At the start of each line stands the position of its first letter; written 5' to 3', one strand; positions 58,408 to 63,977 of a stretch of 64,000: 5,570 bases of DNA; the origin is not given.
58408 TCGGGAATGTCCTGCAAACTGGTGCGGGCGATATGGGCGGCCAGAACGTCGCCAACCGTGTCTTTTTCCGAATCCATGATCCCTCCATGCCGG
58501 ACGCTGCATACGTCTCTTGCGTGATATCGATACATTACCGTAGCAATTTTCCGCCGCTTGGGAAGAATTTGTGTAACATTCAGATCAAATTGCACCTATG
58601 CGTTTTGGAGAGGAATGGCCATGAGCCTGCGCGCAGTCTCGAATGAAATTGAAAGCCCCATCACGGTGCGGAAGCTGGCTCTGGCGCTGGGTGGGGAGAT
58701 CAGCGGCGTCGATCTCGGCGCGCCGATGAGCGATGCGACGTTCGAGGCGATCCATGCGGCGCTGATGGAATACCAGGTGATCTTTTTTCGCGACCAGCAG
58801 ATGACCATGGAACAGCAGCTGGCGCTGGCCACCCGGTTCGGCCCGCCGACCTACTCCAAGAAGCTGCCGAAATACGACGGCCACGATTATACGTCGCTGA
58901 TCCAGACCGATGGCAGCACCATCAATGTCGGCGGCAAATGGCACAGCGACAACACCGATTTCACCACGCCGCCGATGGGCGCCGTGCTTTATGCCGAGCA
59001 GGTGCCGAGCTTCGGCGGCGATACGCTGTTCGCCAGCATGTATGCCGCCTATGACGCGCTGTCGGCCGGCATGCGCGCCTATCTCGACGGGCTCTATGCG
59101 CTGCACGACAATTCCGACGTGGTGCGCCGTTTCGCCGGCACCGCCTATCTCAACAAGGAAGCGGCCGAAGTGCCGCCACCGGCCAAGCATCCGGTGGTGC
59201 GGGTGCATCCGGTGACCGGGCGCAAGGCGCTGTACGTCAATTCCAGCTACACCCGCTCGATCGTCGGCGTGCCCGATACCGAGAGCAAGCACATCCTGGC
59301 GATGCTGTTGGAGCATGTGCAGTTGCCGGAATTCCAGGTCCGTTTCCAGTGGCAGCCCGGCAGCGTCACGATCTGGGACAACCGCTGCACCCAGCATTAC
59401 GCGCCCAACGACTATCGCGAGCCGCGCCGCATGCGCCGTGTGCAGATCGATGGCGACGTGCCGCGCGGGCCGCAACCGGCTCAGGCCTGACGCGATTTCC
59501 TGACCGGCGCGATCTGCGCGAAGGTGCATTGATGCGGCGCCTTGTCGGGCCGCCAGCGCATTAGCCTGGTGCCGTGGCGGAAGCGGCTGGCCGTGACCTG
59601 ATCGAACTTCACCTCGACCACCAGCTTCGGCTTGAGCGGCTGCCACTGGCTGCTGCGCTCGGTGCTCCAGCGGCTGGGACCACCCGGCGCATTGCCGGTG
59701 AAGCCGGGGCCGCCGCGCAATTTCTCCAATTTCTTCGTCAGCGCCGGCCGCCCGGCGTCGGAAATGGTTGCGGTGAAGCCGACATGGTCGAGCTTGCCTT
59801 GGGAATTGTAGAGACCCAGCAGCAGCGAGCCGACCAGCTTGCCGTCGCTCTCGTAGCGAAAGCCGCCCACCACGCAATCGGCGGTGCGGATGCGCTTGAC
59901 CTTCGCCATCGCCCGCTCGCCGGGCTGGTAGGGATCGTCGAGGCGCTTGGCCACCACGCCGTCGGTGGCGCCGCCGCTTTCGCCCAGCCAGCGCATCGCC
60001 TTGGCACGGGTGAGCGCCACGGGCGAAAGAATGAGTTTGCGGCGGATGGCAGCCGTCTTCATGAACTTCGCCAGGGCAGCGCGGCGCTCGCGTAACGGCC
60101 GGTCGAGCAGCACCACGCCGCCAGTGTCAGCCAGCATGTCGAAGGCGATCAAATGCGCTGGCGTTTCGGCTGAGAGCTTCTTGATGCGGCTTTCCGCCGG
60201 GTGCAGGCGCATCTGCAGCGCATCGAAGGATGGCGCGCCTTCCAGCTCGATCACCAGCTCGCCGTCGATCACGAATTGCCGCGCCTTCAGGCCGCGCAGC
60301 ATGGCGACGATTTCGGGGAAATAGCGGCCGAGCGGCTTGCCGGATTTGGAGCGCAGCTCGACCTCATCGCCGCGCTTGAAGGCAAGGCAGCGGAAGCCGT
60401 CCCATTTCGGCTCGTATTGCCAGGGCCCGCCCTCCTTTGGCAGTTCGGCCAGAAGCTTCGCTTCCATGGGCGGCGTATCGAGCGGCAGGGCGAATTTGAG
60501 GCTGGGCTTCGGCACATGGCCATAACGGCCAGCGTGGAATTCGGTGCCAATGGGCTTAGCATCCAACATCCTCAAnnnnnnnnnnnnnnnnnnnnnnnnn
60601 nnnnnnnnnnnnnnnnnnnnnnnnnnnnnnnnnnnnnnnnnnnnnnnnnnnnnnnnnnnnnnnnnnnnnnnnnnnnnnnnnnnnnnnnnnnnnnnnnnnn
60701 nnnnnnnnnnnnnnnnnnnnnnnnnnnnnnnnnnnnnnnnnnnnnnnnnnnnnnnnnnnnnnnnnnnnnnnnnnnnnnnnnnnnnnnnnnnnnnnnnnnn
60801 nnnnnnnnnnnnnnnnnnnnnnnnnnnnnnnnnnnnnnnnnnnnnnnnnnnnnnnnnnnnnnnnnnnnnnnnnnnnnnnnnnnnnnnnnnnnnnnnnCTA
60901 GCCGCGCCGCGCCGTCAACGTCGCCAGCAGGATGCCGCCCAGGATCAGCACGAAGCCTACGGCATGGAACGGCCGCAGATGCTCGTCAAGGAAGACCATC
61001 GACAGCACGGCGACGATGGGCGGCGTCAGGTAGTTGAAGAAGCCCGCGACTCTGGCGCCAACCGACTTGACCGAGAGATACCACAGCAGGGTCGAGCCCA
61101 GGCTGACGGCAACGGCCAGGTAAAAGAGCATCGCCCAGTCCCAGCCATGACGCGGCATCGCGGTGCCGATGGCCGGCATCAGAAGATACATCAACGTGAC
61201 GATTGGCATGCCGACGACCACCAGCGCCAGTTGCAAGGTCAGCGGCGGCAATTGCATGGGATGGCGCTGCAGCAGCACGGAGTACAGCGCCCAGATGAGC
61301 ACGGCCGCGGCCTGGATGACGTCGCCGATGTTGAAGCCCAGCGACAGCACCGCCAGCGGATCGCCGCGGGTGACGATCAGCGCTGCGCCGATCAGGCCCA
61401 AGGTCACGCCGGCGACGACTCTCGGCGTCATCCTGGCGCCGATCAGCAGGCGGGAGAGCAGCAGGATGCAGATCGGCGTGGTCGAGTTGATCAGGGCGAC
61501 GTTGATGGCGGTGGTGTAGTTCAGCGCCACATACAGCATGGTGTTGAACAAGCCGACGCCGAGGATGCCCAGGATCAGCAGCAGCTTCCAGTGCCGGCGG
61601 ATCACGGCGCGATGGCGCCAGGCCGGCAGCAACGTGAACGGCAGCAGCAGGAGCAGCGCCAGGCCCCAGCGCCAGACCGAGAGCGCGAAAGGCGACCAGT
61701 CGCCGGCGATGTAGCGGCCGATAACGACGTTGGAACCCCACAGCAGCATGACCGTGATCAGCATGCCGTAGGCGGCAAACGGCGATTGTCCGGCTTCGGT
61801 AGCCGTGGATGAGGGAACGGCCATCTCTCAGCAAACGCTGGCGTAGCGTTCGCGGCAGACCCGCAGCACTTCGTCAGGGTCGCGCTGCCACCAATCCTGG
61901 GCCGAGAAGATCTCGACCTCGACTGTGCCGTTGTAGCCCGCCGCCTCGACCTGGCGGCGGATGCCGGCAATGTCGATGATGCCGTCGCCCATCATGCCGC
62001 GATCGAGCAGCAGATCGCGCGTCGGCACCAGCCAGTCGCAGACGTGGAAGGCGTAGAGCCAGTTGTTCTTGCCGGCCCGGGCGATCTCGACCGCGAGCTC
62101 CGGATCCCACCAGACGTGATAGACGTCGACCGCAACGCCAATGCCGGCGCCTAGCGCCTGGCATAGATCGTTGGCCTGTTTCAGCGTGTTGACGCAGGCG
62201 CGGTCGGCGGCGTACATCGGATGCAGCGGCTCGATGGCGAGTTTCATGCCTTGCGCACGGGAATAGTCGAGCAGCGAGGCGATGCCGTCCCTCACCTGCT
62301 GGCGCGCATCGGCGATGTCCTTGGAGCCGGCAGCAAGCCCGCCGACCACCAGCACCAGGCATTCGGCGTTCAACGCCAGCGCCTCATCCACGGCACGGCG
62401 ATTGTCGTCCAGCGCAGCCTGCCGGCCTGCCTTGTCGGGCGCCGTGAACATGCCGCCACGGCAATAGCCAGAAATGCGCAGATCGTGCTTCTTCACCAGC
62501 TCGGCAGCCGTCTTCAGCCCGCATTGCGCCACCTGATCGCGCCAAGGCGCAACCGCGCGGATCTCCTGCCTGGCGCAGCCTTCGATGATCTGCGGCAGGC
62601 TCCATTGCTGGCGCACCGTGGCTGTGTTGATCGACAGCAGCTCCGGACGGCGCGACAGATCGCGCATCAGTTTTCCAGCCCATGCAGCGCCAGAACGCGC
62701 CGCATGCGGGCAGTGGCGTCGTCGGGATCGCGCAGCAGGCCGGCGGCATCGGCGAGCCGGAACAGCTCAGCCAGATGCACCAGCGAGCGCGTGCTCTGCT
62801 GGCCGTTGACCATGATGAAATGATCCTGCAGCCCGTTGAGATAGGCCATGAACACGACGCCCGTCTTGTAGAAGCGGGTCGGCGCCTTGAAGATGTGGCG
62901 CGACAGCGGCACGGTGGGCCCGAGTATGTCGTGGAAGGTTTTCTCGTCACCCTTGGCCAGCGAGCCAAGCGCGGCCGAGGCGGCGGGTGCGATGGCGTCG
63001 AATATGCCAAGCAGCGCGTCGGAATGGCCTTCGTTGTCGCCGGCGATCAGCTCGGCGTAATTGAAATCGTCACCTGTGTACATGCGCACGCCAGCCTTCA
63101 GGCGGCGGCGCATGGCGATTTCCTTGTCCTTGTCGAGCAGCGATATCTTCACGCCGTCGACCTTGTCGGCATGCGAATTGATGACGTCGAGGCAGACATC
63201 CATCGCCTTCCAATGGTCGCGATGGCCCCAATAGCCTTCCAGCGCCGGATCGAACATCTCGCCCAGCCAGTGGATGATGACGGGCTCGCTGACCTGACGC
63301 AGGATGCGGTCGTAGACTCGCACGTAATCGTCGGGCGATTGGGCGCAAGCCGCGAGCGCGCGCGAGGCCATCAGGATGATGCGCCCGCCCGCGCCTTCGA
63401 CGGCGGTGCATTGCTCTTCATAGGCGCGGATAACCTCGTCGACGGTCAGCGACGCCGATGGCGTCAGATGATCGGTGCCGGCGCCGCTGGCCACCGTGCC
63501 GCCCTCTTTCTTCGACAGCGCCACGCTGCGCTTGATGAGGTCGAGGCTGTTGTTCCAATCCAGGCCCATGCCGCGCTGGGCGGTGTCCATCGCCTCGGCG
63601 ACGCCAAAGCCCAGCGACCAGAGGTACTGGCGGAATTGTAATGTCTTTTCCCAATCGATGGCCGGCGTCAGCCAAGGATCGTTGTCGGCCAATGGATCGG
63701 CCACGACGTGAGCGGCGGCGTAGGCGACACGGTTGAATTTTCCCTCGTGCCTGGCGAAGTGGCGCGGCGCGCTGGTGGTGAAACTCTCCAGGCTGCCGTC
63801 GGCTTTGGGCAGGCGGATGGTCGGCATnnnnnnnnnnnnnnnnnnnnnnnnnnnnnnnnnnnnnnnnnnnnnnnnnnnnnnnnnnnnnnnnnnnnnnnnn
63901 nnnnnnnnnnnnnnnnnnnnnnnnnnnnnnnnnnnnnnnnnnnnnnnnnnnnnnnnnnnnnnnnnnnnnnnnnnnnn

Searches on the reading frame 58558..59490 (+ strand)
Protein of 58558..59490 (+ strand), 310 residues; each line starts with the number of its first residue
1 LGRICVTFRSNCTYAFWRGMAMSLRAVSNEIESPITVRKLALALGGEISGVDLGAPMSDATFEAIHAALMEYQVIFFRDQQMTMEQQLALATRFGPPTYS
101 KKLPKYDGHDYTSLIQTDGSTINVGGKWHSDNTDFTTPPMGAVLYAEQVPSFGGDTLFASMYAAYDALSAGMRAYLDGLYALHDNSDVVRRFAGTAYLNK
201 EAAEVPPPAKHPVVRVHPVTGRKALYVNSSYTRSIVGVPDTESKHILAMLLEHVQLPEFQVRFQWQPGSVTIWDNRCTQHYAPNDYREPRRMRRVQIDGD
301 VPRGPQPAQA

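Call 16: search_protein_families(library=pfam, proteins=[window:58558-59490:+], max_evalue=0.0001)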
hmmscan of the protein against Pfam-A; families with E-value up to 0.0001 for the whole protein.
window:58558-59490:+ (310 aa): 1 family
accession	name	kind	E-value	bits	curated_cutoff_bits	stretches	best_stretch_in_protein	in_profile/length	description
PF02668.22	TauD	-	1.7e-68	231.8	27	1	37-295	2-266/267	Taurine catabolism dioxygenase TauD, TfdA family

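Call 50: search_protein_families(library=ncbifam, proteins=[window:58558-59490:+], max_evalue=1e-10)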
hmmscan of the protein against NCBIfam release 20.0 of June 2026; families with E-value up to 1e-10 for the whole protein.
window:58558-59490:+ (310 aa): 3 families
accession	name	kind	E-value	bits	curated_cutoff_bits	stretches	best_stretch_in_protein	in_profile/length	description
NF007104.0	PRK09553.1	equivalog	7.8e-79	264.8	313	1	35-302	5-278/282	taurine dioxygenase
NF045815.1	Neo-PentlctneFsynPtlD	equivalog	1.7e-29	103.1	550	1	43-305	10-294/301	neopentalenolactone/pentalenolactone F synthase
NF049937.1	CMthFAOxDecarbScoE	equivalog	1.4e-21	76.9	400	1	41-284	8-269/295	(3R)-3-[(carboxymethyl)amino]fatty acid oxygenase/decarboxylase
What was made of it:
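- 58558..59490 (+): TauD-family dioxygenase, divergent from PrpD-GL1b. Calls 16 and 50.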

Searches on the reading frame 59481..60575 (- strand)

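Call 16: search_protein_families(library=pfam, proteins=[window:59481-60575:-], max_evalue=0.0001)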
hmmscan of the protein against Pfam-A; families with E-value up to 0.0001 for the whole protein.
window:59481-60575:- (364 aa): 2 families
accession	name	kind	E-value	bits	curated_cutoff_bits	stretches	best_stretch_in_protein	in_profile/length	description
PF01068.26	DNA_ligase_A_M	-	4.6e-27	95.5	26.2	1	48-227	18-204/204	ATP dependent DNA ligase domain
PF04679.21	DNA_ligase_A_C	-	5.7e-14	52.7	27.5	1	245-345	2-94/94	ATP dependent DNA ligase C terminal region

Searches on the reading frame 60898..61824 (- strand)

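Call 22: search_protein_families(library=pfam, proteins=[window:60898-61824:-], max_evalue=0.001)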
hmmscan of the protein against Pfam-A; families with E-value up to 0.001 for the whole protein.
window:60898-61824:- (308 aa): 2 families
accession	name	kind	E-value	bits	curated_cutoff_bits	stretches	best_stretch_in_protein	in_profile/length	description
PF00892.27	EamA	-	1.3e-40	139.2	28.2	2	19-152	4-135/135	EamA-like transporter family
PF03151.22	TPT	-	0.00058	19.8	30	0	194-304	31-138/291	Triose-phosphate Transporter family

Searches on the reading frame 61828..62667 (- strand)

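Call 22: search_protein_families(library=pfam, proteins=[window:61828-62667:-], max_evalue=0.001)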
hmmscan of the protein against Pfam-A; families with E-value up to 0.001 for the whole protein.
window:61828-62667:- (279 aa): 1 family
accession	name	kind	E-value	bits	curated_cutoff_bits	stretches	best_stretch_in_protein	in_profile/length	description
PF01261.30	AP_endonuc_2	-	6.2e-38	131.3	31.1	1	40-265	23-244/249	Xylose isomerase-like TIM barrel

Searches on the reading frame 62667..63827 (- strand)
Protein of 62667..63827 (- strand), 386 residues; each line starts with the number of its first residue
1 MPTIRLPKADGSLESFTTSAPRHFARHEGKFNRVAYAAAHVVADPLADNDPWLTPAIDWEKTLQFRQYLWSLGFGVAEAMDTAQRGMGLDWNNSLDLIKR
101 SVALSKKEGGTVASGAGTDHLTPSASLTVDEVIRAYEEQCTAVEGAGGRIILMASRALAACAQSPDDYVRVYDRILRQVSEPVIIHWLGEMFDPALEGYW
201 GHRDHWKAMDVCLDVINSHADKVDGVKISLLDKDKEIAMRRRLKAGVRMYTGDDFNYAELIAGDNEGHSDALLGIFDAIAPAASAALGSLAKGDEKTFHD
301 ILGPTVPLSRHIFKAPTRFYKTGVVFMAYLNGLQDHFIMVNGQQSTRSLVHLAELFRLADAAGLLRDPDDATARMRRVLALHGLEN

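Call 22: search_protein_families(library=pfam, proteins=[window:62667-63827:-], max_evalue=0.001)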
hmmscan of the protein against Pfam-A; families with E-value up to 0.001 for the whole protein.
window:62667-63827:- (386 aa): 1 family
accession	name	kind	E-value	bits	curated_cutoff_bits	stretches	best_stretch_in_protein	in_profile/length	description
PF06187.17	DUF993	-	1.6e-189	630.2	24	1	4-384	1-382/382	Protein of unknown function (DUF993)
